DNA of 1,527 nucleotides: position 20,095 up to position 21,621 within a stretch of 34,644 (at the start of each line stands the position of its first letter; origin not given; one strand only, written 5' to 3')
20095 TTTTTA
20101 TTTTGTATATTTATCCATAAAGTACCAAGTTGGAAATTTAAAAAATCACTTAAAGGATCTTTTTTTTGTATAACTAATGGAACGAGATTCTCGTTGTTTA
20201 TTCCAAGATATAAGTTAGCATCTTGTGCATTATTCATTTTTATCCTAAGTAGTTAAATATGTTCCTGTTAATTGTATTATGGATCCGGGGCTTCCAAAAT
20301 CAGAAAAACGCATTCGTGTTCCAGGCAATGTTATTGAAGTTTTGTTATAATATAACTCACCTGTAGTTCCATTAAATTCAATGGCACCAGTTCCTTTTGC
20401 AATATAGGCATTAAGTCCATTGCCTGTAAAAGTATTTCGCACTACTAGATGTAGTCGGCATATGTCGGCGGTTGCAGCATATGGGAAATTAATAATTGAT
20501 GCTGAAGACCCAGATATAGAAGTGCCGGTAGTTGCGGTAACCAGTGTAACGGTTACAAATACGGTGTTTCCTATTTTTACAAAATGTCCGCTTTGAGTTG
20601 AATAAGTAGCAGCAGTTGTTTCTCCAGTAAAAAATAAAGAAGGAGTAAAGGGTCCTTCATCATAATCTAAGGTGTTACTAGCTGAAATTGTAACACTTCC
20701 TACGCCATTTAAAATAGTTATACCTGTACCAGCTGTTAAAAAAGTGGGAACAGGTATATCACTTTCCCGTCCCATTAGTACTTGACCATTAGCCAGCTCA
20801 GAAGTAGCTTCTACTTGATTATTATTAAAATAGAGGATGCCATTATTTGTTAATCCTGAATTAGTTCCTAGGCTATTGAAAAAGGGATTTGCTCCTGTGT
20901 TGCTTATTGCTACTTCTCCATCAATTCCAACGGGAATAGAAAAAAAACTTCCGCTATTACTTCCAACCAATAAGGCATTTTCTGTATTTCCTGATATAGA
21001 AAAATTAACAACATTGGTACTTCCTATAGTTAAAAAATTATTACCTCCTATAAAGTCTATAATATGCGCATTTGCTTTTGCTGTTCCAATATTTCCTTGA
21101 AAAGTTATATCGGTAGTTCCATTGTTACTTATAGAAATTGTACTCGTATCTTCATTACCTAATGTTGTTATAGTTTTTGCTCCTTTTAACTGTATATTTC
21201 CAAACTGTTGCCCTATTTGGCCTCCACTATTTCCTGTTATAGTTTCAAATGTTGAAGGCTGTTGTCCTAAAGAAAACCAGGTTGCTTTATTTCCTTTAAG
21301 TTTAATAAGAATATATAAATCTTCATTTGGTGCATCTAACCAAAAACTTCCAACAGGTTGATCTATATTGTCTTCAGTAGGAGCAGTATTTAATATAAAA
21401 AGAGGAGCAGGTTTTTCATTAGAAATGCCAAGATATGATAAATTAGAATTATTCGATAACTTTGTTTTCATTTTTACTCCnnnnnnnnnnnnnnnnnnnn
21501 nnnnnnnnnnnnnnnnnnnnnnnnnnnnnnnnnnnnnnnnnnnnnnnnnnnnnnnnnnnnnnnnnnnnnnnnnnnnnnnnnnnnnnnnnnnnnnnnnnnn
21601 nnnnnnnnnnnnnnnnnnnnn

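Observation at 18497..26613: About 8 kb minus-strand block of tail-fibre paralogs that share one N-terminal docking module and differ in their distal domains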

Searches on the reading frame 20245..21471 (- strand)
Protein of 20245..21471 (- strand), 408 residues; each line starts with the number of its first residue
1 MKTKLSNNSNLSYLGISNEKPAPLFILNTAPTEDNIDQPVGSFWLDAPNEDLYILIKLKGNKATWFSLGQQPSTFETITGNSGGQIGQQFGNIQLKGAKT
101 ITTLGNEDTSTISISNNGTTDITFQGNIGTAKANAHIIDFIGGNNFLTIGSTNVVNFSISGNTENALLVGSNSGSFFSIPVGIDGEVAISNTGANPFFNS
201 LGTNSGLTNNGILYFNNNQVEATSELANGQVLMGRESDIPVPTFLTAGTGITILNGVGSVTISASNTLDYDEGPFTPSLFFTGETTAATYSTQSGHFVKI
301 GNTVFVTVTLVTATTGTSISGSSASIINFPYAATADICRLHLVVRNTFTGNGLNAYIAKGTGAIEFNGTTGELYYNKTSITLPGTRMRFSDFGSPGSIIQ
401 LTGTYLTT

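Call 5: search_protein_families(library=pfam, proteins=[window:20245-21471:-], max_evalue=0.1)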
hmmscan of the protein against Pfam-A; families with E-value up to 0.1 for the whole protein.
window:20245-21471:- (408 aa): 0 families

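Call 6: search_protein_families(library=phrogs, proteins=[window:20245-21471:-], max_evalue=0.01)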
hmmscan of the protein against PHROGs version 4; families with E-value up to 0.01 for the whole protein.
window:20245-21471:- (408 aa): 1 family
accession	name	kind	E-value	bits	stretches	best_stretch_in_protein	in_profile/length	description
phrog_122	-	head and packaging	0.006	17.6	0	286-337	15-65/109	head decoration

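Call 11: find_homologous_proteins(query=window:20245-21471:-, max_evalue=0.001)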
Query window:20245-21471:- (408 aa): 8 proteins with E <= 0.001 among 8000 candidates.
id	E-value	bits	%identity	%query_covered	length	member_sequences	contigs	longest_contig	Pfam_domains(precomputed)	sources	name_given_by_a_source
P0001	2.2e-20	91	38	47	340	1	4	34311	-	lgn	-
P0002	2.2e-15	75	39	37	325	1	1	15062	-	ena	-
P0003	6.6e-11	60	32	47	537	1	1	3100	-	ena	-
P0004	4.3e-8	51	29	57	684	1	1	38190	-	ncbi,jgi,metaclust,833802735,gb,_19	metaclust:\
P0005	1.2e-7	49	32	38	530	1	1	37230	-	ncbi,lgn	-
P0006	4.5e-7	47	51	11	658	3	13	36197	-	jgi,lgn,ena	-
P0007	7.2e-5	40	55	14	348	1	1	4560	-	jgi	-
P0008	7.6e-5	40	27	39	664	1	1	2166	-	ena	-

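Call 14: find_encoding_contigs(protein=P0001, flank=10000, max_places=4)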
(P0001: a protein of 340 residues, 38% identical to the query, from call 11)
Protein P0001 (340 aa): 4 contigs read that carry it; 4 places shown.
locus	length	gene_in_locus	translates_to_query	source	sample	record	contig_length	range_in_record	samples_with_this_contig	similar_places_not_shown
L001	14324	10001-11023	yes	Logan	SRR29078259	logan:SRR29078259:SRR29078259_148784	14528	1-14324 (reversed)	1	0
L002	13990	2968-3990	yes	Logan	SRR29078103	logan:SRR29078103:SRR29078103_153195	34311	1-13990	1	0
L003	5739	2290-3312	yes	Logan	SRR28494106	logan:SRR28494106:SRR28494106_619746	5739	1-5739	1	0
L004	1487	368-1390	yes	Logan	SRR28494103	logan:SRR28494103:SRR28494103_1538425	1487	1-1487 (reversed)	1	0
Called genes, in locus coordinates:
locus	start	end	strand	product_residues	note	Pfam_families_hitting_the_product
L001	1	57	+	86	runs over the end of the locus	?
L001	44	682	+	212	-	-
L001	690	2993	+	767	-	-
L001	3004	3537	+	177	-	-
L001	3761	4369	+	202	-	-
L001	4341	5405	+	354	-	-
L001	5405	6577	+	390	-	-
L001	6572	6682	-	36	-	-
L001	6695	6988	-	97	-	-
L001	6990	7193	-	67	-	-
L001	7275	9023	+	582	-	-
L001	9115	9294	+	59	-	-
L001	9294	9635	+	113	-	-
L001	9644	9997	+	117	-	-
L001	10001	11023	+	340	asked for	-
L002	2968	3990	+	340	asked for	-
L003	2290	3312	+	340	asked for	-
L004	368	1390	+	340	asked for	-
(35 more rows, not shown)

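Call 15: find_encoding_contigs(protein=P0004, flank=10000, max_places=2)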
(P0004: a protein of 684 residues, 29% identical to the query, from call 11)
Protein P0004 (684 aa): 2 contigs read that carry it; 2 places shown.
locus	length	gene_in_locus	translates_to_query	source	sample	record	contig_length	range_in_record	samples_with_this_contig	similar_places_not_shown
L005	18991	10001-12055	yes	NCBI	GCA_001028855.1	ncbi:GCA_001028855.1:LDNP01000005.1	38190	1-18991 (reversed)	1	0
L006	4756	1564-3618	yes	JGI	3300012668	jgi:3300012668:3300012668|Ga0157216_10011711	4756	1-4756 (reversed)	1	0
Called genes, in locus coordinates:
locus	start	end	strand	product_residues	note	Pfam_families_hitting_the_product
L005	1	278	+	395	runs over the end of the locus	-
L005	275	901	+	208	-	PF21882:Gp53-like_C (weak)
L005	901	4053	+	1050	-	PF16190:E1_FCCH (faint)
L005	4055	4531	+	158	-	-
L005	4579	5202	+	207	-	-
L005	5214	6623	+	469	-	-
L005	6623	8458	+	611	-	-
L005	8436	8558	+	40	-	-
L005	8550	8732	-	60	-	-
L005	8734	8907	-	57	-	-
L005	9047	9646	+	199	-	PF24146:K1-lyase_C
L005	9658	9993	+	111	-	-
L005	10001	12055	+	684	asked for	-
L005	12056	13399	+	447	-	-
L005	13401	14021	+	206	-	PF00657:Lipase_GDSL, PF13472:Lipase_GDSL_2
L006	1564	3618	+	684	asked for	-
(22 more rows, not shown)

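Call 16: find_encoding_contigs(protein=P0005, flank=10000, max_places=2)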
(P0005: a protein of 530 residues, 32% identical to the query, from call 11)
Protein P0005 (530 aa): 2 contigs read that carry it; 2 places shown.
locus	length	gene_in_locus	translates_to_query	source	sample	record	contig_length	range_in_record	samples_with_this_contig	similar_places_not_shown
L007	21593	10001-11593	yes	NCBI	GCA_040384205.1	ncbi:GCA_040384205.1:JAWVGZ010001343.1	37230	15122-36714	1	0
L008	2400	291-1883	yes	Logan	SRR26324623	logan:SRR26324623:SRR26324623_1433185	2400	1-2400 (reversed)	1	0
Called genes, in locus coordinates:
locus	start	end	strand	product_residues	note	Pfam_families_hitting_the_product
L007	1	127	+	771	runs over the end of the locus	-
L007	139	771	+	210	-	PF21882:Gp53-like_C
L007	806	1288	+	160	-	-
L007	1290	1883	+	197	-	-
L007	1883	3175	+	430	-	-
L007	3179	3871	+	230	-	-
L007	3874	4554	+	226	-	PF13619:KTSC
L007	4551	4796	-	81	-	-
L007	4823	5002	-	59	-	-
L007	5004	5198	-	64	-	-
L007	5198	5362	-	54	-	-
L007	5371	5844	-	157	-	-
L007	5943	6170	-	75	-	-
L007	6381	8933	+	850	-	-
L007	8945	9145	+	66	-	-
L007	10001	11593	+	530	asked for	-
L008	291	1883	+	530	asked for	-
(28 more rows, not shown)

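Call 17: find_encoding_contigs(protein=window:20245-21471:-, flank=3000, max_places=6)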
Protein window:20245-21471:- (408 aa): no gene with exactly this product is on record in the collection.

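Call 73: predict_structure(alignment_id=A10)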
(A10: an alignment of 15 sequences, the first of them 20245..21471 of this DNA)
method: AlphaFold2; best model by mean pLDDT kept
length: 408 residues; sequences in the alignment: 15
mean_pLDDT: 58.6   pTM: 0.34
mean pLDDT of the five models: 58.6, 57.0, 56.5, 54.9, 54.6
residues with pLDDT >= 90: 32; 70-90: 64; 50-70: 152; < 50: 160
segments of 3 or more residues with pLDDT < 50: 1-19, 72-77, 82-84, 129-133, 141-145, 147-150, 152-154, 156-158, 160-172, 174-183, 191-193, 247-252, 255-267, 337-339, 341-389
pLDDT, mean of each block of 10 residues (from residue 1): 40 43 85 90 85 90 86 47 51 53 62 65 52 47 45 50 44 46 53 53 53 66 65 65 56 47 51 82 65 86 82 60 66 57 41 31 36 39 39 61 70
secondary structure, 60 per line:
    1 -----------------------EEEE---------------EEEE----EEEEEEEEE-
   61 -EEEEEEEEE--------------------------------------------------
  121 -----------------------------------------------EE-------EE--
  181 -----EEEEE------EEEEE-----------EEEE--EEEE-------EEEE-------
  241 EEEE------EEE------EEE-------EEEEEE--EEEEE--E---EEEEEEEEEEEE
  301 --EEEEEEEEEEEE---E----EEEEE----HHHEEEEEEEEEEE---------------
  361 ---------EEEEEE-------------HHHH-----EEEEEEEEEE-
elements in order: E24-27 E43-46 E51-59 E62-70 E186-190 E197-201 E213-216 E219-222 E230-233 E241-244 E251-253 E260-262 E270-275 E278-282 E289-300 E303-314 E323-327 E335-345 E370-375 H389-392 E398-407

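Call 76: search_protein_families(library=ncbifam, proteins=[window:20245-21471:-], max_evalue=0.01)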
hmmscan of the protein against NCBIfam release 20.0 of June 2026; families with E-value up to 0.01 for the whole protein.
window:20245-21471:- (408 aa): 0 families

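Call 77: fold_search(model_id=the predicted structure, library=pdb)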
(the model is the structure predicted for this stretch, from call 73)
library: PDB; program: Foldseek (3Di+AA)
matches with E <= 10: 231; with E <= 0.001: 0
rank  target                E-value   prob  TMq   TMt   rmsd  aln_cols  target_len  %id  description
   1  6f7k_B                2.2e-02  1.00  0.21  0.16   9.0       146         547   18  Crystal structure of Dettilon tailspike protein (gp208) (released 2018-12-19)
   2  6f7d                  2.5e-02  1.00  0.22  0.17   8.7       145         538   18  Crystal structure of Dettilon tailspike protein (gp208) (released 2018-12-19)
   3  4gu3_A                3.5e-02  0.35  0.12  0.21  18.3       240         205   10  Crystal structure of the T1L reovirus attachment protein sigma1 in complex with the GM2 glycan (released 2012-12-05)
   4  4gu3_C                3.7e-02  0.33  0.12  0.21  18.5       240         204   10  Crystal structure of the T1L reovirus attachment protein sigma1 in complex with the GM2 glycan (released 2012-12-05)
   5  6f7k_A                4.6e-02  0.99  0.22  0.17   8.8       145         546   18  Crystal structure of Dettilon tailspike protein (gp208) (released 2018-12-19)
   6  6r3m_A                5.2e-02  0.11  0.09  0.16  15.8       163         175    9  Family 11 Carbohydrate-Binding Module from Clostridium thermocellum in complex with beta-1,3-1,4-mixed-linked tetrasac (released 2020-02-05)
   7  1qiu_A                1.7e-01  0.07  0.09  0.12  18.6       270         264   14  A triple beta-spiral in the adenovirus fibre shaft reveals a new structural motif for biological fibres (released 1999-10-29)
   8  7qrr_A                2.3e-01  0.51  0.18  0.38   8.8       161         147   15  Crystal structure of Noumeavirus NMV_189 protein (released 2023-01-25)
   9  4xc5_A                2.3e-01  0.20  0.14  0.26  12.1       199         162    8  CRYSTAL STRUCTURE OF THE T1L REOVIRUS ATTACHMENT PROTEIN SIGMA1 (released 2015-04-01)
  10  1v0a                  2.4e-01  0.08  0.09  0.17  16.3       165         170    8  Family 11 Carbohydrate-Binding Module of cellulosomal cellulase Lic26A-Cel5E of Clostridium thermocellum (released 2005-01-12)
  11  7qrr_L                2.7e-01  0.63  0.18  0.43   8.6       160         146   17  Crystal structure of Noumeavirus NMV_189 protein (released 2023-01-25)
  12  4xc5_B                2.8e-01  0.16  0.13  0.25  12.3       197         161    8  CRYSTAL STRUCTURE OF THE T1L REOVIRUS ATTACHMENT PROTEIN SIGMA1 (released 2015-04-01)
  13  7qrr_F                3.0e-01  0.63  0.18  0.42   8.6       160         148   17  Crystal structure of Noumeavirus NMV_189 protein (released 2023-01-25)
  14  5mhs_A                3.0e-01  0.20  0.13  0.27  11.6       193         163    9  T1L reovirus sigma1 complexed with 5C6 Fab fragments (released 2016-12-21)
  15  6bqm                  3.0e-01  0.06  0.10  0.09  24.6       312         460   10  Secreted serine protease VesC from Vibrio cholerae (released 2018-11-28)
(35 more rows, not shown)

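Call 97: search_dna_similar(query=window:20245-21471:-, collection=phages, mode=protein, max_evalue=0.001, max_rows=20)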
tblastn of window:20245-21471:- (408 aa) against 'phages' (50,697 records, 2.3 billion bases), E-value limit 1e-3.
No match.
